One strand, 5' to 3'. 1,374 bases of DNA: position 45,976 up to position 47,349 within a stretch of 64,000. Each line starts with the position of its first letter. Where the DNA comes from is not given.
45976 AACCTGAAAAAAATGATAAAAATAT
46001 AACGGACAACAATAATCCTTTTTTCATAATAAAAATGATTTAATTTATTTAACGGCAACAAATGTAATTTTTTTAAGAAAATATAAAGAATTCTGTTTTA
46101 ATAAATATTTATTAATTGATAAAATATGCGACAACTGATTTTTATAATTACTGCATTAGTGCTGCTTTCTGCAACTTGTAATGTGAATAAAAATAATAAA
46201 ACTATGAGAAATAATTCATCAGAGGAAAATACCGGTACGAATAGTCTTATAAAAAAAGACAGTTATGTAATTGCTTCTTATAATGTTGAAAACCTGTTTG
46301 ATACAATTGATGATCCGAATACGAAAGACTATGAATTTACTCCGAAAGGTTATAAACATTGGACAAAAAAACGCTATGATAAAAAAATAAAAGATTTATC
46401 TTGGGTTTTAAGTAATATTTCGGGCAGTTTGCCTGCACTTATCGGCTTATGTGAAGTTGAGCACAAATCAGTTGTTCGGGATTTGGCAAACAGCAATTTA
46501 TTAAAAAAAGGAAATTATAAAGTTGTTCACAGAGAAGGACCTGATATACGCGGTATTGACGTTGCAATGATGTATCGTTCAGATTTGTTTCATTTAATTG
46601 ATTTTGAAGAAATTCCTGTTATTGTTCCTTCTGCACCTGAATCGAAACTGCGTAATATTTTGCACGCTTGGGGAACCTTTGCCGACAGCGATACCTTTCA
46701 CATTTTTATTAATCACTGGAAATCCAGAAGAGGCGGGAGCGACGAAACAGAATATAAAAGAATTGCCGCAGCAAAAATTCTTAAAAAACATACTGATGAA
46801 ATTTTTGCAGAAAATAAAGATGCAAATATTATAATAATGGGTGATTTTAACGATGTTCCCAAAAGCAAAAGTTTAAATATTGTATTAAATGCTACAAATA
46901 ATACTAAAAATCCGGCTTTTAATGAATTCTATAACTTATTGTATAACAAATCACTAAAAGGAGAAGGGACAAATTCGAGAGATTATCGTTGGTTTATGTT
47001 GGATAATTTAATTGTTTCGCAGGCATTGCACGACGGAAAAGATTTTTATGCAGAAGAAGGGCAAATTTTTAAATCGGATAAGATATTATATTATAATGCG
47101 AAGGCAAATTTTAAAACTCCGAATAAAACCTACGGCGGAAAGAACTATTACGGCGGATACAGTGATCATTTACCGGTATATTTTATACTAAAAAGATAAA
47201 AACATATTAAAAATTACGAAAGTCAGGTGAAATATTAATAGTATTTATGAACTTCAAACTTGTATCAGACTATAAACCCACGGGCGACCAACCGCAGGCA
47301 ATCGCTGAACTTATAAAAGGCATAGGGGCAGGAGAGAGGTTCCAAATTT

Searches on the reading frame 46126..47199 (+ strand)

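Call 30: search_protein_families(library=pfam, proteins=[window:46126-47199:+], max_evalue=0.00001)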
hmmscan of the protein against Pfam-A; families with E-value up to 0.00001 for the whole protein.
window:46126-47199:+ (357 aa): 1 family
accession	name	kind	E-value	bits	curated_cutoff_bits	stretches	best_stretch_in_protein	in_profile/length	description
PF19580.5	Exo_endo_phos_3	-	8.7e-101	337.5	27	1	49-357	2-311/311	Endonuclease/Exonuclease/phosphatase family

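Call 31: search_protein_families(library=padloc, proteins=[window:46126-47199:+], max_evalue=0.00001)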
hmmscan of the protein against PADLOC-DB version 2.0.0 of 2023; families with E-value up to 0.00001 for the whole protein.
window:46126-47199:+ (357 aa): 0 families
